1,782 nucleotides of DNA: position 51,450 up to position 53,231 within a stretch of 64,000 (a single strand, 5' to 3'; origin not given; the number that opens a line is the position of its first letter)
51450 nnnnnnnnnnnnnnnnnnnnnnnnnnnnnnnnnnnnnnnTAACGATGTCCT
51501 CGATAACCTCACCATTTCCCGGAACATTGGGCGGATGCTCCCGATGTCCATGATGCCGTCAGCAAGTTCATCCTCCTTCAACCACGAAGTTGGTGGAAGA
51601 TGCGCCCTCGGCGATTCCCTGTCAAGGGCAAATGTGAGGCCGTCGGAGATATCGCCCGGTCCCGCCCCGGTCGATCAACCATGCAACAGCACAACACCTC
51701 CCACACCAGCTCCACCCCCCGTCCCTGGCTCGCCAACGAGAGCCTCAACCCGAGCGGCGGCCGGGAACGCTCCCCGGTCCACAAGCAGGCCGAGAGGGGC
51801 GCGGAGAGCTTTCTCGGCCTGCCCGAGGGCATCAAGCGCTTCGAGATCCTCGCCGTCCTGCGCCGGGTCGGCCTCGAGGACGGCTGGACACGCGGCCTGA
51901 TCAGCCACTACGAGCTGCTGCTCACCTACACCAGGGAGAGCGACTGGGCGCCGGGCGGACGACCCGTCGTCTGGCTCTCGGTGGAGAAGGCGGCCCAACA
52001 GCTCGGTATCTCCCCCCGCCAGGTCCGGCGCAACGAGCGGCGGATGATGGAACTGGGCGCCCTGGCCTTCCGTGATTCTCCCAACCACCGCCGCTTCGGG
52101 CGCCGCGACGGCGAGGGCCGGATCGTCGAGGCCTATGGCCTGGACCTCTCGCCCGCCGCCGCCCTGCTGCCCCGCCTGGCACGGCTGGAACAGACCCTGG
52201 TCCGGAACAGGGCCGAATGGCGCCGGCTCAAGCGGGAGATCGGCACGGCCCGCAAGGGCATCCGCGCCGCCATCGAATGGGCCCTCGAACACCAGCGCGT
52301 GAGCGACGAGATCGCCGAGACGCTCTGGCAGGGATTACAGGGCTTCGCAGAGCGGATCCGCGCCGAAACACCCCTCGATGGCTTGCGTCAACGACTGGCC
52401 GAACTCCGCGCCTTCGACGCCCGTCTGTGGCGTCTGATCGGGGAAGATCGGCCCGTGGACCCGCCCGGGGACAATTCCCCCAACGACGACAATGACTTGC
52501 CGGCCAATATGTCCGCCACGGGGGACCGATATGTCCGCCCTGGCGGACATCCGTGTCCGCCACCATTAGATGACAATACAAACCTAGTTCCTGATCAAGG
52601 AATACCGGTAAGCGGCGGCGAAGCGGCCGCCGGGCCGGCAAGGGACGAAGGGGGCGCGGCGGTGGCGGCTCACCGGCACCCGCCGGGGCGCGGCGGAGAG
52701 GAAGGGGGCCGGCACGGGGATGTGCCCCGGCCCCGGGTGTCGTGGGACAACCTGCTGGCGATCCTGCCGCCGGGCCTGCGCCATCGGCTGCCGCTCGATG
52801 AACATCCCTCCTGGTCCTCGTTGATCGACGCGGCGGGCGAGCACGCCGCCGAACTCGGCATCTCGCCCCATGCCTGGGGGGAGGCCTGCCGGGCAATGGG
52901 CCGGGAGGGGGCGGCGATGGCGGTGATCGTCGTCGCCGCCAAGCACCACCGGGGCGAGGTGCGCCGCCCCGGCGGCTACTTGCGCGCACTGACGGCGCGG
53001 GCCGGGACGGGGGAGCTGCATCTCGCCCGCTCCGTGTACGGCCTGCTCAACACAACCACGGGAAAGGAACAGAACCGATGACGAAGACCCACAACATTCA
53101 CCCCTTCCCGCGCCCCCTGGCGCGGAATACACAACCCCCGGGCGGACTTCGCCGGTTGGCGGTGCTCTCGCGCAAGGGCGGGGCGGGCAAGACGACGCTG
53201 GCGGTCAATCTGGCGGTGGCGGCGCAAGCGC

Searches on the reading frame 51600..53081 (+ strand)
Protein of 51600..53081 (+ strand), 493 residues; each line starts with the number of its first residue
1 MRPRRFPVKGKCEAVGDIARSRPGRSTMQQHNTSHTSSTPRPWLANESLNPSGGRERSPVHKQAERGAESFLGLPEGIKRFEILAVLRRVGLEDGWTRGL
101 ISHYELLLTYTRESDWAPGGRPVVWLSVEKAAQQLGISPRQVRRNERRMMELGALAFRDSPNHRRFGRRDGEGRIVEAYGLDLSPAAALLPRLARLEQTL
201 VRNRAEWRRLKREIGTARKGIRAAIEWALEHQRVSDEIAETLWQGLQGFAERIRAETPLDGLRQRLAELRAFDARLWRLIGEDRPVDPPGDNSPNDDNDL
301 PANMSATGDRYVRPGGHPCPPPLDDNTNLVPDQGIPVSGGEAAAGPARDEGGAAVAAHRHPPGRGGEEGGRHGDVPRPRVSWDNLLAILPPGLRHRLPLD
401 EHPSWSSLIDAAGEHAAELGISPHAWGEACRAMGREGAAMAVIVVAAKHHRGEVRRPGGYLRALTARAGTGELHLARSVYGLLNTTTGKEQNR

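Call 47: search_protein_families(library=ncbifam, proteins=[window:51600-53081:+], max_evalue=1e-10)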
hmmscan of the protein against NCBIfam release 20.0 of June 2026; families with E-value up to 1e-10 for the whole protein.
window:51600-53081:+ (493 aa): 2 families
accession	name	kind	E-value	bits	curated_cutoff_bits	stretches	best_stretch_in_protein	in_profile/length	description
NF040974.1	RepABC_RepC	equivalog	3.2e-59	201.2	150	2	78-276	35-232/393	plasmid replication protein RepC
NF010396.0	PRK13824.1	domain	6e-36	124.2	390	2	107-279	64-235/404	replication protein C domain-containing protein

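Call 54: search_dna_similar(query=window:51600-53078:+, collection=plasmids, mode=protein, max_rows=12)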
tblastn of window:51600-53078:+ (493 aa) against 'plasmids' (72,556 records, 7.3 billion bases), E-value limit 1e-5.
Records with a match: 1346; places in all: 1500; records where one place covers at least 80% of the query: 31.
Best place of each record, by identity: <60% 1346.
By first word of the organism name: Rhizobium 422; Agrobacterium 277; Sinorhizobium 90; Pseudosulfitobacter 55; Phaeobacter 45; Shinella 32; Bradyrhizobium 32; Roseibium 23; Paracoccus 21; Methylocystis 20; and 89 more.
By predicted mobility (MOB-suite, as given by PLSDB): conjugative 672; non-mobilizable 519; mobilizable 155.
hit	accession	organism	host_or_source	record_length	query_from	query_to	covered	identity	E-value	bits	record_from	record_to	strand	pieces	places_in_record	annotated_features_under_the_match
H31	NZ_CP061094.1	Roseomonas marmotae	Marmota himalayana,pure culture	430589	52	493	90%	32.0%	4e-26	120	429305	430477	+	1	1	repC: plasmid replication protein RepC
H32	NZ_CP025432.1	Paracoccus zhejiangensis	single cell,sludge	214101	39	484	90%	31.0%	3e-36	150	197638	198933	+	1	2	repC: plasmid replication protein RepC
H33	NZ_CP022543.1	Antarctobacter heliothermus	Skeletonema marinoi strain ST54,Cell ...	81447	40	484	90%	31.0%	6e-37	152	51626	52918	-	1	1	repC: plasmid replication protein RepC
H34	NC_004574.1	Ruegeria sp. PR1b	-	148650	40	484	90%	30.4%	2e-38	157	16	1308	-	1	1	repC: plasmid replication protein RepC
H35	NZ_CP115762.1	Paracoccus sp. SCSIO 75233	cell culture,sediment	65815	49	484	88%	30.4%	1e-35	149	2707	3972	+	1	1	repC: plasmid replication protein RepC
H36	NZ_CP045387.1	Ruegeria sp. THAF33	pure culture,Surface of a polyethylene ...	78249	49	484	88%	30.4%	1e-35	149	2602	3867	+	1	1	repC: plasmid replication protein RepC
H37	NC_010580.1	Beijerinckia indica subsp. indica ATCC 9039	-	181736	2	489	99%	27.1%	1e-24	115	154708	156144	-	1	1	repC: plasmid replication protein RepC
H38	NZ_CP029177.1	Acidibrevibacterium fodinaquatile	cell culture,acidic mine water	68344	6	493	69%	38.4%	4e-20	165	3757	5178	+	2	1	repC: plasmid replication protein RepC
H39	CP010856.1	Marinovum algicola DG 898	-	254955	84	484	81%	31.8%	7e-36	149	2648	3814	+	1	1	plasmid replication protein RepC-9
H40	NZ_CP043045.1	Gluconobacter thailandicus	Triticum aestivum,leaf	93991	52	482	87%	29.4%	2e-21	105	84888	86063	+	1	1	repC: plasmid replication protein RepC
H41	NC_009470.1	Acidiphilium cryptum JF-5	-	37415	100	482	78%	32.2%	2e-29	130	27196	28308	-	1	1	repC: plasmid replication protein RepC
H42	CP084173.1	Acidithiobacillus ferrooxidans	cell culture,River sediment polluted by ...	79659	107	490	78%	31.8%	2e-32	139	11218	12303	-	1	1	hypothetical protein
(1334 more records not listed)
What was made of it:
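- Tried and rejected: RepC is about 30% identical to alphaproteobacterial plasmid RepC proteins (call 54).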
